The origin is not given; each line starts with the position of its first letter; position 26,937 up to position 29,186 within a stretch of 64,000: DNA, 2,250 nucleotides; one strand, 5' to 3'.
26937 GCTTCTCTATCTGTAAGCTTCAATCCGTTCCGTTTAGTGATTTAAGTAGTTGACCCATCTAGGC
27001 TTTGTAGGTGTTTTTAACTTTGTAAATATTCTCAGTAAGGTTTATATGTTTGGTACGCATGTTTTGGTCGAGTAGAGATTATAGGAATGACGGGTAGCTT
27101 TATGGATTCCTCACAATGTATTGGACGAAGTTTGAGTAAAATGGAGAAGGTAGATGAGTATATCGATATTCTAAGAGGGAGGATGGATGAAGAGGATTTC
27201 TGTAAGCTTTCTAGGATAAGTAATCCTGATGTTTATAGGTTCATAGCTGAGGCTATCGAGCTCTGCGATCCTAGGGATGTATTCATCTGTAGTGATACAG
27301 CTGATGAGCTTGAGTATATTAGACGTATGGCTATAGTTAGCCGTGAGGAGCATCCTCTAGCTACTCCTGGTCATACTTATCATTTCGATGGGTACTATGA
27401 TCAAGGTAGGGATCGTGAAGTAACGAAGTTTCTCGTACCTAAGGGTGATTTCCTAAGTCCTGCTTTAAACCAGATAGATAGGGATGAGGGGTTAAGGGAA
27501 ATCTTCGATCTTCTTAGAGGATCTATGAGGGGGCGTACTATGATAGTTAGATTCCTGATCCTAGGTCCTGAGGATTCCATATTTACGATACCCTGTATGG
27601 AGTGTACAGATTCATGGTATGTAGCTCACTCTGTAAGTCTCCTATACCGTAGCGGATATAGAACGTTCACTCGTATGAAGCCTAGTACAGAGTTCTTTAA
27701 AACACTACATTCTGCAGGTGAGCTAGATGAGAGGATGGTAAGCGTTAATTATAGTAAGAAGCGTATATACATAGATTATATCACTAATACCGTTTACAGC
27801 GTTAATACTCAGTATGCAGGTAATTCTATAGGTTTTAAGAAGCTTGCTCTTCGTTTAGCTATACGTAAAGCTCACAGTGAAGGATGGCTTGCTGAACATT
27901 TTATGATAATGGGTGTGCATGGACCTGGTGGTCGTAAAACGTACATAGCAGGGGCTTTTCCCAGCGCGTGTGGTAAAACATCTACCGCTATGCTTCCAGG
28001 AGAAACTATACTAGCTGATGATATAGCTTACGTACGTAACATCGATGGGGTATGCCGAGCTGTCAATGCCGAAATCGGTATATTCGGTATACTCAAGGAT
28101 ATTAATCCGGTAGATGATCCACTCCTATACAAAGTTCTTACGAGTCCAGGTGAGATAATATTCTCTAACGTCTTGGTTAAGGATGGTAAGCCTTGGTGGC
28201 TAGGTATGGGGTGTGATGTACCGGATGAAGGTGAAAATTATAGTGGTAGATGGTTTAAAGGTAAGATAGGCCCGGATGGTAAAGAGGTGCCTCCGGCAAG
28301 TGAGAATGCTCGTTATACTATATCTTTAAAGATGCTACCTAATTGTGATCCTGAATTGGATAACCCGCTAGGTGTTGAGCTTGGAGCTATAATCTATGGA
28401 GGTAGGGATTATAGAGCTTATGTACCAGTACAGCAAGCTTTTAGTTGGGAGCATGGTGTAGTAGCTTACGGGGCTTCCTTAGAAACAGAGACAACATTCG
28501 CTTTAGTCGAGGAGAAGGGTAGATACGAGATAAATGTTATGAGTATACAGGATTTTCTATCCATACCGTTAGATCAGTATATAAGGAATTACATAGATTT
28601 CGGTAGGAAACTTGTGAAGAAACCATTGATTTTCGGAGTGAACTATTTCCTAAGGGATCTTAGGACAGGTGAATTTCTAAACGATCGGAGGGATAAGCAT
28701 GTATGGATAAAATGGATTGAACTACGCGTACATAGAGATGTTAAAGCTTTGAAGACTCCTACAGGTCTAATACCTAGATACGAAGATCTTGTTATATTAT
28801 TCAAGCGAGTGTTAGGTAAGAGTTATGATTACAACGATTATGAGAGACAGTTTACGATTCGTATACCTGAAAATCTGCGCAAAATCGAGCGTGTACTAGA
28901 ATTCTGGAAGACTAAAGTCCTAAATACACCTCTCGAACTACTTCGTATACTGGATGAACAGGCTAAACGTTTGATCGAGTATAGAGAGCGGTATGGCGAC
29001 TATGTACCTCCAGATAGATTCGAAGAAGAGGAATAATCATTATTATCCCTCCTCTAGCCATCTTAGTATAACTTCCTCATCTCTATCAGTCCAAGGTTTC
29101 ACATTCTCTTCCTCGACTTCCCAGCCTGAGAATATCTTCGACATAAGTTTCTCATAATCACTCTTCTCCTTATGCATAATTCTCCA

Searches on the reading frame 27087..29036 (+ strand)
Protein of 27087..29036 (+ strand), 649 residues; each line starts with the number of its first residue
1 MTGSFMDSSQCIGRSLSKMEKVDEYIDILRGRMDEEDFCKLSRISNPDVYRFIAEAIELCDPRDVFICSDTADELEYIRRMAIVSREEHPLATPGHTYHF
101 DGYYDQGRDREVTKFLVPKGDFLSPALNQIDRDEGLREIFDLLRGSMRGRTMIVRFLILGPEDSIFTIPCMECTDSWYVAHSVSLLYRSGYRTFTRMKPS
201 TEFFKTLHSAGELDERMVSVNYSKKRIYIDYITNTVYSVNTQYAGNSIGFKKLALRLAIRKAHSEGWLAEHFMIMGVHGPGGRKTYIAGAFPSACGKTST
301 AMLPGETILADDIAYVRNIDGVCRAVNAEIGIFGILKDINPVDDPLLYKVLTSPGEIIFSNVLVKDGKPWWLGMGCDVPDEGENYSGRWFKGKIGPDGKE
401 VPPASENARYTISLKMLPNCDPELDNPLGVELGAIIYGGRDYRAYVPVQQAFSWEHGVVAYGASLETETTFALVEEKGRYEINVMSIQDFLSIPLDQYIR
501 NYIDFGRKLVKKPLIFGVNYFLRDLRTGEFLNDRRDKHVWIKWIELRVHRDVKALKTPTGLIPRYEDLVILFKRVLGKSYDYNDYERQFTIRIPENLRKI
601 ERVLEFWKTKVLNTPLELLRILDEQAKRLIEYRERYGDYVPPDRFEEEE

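Call 28: search_protein_families(library=pfam, proteins=[window:27087-29036:+], max_evalue=0.001)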
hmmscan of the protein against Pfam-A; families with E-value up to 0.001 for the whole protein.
window:27087-29036:+ (649 aa): 2 families
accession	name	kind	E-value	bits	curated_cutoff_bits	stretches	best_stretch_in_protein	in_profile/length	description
PF00821.23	PEPCK_GTP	-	1.1e-95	320.9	23.8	1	267-628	1-357/357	Phosphoenolpyruvate carboxykinase C-terminal P-loop domain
PF17297.7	PEPCK_N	-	2.8e-55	187.8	23.8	1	52-262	2-217/218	Phosphoenolpyruvate carboxykinase N-terminal domain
